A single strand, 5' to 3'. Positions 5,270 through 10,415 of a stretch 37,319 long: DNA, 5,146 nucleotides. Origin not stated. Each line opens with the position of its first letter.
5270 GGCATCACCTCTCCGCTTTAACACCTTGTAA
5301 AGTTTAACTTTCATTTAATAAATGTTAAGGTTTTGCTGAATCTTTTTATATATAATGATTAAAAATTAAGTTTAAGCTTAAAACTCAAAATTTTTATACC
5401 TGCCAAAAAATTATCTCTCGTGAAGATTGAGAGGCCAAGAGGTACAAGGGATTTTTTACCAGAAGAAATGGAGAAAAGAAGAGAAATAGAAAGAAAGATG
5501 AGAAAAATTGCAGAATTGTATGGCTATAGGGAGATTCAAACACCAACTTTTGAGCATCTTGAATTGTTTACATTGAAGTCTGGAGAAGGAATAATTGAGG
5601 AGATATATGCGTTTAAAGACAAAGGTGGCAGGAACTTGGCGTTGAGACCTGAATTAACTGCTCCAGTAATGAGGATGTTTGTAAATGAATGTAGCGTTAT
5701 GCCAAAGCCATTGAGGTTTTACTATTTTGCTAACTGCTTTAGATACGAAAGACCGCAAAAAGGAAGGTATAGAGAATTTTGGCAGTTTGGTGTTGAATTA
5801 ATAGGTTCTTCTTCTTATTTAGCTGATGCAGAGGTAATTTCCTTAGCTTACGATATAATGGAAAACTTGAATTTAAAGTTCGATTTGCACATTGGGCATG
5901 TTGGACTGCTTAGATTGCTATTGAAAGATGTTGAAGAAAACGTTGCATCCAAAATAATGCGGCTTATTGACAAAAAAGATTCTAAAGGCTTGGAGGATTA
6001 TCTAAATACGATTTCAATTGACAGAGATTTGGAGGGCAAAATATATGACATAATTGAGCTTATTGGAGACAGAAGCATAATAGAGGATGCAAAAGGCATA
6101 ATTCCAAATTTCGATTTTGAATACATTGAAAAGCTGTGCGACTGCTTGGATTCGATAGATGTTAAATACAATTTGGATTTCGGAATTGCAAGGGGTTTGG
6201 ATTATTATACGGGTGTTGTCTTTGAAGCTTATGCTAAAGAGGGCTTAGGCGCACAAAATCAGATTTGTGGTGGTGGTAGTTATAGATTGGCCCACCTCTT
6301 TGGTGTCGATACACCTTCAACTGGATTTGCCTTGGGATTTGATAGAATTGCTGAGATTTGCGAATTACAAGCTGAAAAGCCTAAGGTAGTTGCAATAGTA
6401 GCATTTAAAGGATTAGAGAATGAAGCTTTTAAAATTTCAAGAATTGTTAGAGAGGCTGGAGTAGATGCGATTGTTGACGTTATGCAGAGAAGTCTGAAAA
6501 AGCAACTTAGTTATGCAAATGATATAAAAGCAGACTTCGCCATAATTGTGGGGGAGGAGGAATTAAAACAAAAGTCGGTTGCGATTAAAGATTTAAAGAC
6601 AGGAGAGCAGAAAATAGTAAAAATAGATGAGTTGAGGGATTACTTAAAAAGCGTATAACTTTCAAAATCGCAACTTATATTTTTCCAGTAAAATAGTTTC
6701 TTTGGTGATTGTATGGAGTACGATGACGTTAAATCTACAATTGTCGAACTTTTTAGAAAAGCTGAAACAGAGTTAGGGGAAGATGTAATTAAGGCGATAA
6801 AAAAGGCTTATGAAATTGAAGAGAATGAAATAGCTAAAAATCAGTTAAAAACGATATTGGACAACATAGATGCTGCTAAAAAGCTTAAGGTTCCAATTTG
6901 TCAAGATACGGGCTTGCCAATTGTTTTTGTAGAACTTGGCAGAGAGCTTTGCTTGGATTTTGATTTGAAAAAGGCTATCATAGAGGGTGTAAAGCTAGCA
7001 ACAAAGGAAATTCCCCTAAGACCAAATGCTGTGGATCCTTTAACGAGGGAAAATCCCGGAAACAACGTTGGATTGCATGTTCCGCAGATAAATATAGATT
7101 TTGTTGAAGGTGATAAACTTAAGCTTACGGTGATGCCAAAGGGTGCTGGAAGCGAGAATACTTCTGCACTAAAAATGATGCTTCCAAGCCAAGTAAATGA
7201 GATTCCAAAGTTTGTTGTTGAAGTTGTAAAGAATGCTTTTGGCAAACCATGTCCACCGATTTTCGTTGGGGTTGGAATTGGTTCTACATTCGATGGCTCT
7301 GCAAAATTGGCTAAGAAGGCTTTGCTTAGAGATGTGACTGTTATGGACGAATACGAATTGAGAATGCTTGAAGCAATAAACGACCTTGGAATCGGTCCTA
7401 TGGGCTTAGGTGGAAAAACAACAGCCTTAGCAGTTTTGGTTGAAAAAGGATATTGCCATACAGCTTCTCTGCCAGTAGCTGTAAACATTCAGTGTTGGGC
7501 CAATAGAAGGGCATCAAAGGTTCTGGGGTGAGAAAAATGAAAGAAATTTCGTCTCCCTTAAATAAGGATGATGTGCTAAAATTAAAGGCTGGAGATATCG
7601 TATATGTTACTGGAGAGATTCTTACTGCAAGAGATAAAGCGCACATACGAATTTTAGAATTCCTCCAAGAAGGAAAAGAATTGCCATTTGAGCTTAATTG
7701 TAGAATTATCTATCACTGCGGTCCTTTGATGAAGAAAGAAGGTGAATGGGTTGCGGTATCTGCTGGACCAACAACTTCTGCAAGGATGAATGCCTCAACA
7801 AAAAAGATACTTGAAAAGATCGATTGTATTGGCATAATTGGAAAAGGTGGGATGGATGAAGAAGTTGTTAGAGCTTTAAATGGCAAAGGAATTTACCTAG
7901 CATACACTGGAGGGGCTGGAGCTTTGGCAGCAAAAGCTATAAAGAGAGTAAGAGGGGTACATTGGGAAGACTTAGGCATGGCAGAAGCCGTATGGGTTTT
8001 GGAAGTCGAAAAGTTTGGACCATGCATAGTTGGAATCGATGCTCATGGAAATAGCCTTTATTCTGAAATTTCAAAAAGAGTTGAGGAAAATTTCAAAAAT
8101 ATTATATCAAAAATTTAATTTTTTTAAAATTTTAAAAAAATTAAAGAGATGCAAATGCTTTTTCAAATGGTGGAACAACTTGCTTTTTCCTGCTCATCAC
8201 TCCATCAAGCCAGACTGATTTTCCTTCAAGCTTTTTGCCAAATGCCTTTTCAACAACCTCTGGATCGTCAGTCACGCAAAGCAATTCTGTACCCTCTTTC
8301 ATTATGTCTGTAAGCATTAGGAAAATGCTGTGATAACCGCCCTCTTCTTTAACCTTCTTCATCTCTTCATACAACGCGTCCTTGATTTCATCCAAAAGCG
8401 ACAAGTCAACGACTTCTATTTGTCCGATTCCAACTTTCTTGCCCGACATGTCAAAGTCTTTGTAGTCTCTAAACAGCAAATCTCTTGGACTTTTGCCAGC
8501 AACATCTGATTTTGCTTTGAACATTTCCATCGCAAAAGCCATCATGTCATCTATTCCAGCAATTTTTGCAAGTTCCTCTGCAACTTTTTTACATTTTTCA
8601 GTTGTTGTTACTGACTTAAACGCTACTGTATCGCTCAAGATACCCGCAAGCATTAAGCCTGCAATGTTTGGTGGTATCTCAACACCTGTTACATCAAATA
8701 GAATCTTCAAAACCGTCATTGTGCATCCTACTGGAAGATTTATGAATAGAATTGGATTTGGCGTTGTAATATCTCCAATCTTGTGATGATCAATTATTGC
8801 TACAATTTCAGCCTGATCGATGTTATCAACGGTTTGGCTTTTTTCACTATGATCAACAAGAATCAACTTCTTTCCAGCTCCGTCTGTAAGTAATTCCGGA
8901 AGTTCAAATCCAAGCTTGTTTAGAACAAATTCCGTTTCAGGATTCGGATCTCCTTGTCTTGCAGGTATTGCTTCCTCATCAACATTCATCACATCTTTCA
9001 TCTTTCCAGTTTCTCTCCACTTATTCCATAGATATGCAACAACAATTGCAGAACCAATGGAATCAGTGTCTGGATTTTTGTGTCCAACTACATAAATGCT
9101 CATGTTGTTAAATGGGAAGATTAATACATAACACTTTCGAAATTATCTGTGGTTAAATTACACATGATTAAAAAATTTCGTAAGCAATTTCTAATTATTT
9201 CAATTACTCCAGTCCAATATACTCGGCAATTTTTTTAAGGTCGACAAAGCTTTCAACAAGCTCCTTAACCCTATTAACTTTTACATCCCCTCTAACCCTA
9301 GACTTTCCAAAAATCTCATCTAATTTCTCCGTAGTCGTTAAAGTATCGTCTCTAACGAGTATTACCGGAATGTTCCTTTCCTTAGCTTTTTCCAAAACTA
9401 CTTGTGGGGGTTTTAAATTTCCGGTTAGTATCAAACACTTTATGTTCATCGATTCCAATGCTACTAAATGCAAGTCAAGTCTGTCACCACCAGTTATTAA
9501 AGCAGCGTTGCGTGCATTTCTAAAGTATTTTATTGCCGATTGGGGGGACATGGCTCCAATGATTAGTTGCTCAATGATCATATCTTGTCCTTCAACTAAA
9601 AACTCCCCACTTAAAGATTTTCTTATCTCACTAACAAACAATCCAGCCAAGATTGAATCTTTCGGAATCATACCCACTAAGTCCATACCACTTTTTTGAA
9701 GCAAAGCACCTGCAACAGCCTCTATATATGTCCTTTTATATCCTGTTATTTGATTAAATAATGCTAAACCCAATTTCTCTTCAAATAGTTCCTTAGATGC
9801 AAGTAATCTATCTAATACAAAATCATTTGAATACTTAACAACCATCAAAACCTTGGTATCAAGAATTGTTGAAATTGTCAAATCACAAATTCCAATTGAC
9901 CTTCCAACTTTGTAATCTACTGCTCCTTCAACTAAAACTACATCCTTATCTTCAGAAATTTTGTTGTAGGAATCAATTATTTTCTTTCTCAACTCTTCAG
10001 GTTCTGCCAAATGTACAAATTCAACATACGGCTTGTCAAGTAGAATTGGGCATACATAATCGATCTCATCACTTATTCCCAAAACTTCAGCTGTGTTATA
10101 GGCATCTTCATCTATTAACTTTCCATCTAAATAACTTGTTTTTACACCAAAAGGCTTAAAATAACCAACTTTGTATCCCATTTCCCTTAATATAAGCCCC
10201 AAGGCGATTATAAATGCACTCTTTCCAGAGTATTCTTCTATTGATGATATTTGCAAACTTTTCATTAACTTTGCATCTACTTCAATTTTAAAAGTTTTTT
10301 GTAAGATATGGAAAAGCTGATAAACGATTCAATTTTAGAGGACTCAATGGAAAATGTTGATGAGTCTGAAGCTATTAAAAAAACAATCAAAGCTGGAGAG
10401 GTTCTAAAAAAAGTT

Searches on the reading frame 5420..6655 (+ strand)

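Call 37: search_protein_families(library=pfam, max_evalue=0.00001, proteins=[window:5420-6655:+])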
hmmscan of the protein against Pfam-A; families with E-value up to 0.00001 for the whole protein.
window:5420-6655:+ (412 aa): 4 families
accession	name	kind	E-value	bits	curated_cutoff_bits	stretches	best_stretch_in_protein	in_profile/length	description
PF13393.11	tRNA-synt_His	-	1e-64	219.2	25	1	8-310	1-308/308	Histidyl-tRNA synthetase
PF03129.25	HGTP_anticodon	-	1.3e-15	57.8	21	1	324-411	2-93/94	Anticodon binding domain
PF00587.30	tRNA-synt_2b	-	1.1e-12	48.9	29.3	1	63-272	1-122/179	tRNA synthetase class II core domain (G, H, P, S and T)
PF00152.25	tRNA-synt_2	-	2.5e-06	27.2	25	0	15-154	20-144/308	tRNA synthetases class II (D, K and N)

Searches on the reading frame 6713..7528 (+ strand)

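Call 37: search_protein_families(library=pfam, max_evalue=0.00001, proteins=[window:6713-7528:+])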
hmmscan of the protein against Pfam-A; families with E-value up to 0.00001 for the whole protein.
window:6713-7528:+ (272 aa): 1 family
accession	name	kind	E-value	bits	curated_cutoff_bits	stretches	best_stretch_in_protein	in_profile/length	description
PF05681.19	Fumerase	-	8.1e-99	330.7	25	1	9-268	3-268/270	Fumarate hydratase (Fumerase)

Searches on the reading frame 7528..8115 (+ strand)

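Call 37: search_protein_families(library=pfam, max_evalue=0.00001, proteins=[window:7528-8115:+])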
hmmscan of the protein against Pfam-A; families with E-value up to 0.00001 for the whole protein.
window:7528-8115:+ (196 aa): 1 family
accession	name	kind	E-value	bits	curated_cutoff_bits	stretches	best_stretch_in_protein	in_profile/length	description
PF05683.17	Fumerase_C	-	1.1e-48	165.7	22.2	1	10-180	34-204/205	Fumarase C-terminus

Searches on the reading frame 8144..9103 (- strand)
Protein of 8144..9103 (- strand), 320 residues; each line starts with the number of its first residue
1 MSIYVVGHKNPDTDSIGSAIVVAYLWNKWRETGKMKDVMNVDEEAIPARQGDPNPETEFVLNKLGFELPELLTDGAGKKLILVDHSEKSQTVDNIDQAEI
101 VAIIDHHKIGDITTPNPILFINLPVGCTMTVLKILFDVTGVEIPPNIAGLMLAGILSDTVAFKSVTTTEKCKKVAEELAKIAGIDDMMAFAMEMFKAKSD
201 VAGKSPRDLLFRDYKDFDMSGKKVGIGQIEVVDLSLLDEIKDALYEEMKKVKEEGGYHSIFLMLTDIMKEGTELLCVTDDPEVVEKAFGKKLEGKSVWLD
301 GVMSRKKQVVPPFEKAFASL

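Call 37: search_protein_families(library=pfam, max_evalue=0.00001, proteins=[window:8144-9103:-])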
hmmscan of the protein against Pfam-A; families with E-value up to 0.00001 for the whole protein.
window:8144-9103:- (320 aa): 2 families
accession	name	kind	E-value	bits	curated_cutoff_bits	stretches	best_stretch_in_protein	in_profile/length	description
PF02833.19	DHHA2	-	2.2e-43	148.1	27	1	192-316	1-126/126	DHHA2 domain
PF01368.27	DHH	-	4.4e-23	82.3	28.1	1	3-155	2-125/125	DHH family, N-terminal domain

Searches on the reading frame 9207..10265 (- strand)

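Call 37: search_protein_families(library=pfam, max_evalue=0.00001, proteins=[window:9207-10265:-])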
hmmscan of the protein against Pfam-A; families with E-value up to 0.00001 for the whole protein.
window:9207-10265:- (353 aa): 2 families
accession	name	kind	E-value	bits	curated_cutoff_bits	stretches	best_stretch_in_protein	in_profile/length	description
PF07085.17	DRTGG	-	2.4e-25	88.9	25.2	1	213-317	1-104/105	DRTGG domain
PF13500.12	AAA_26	-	4.6e-22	79.3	27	1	3-206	2-194/198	AAA domain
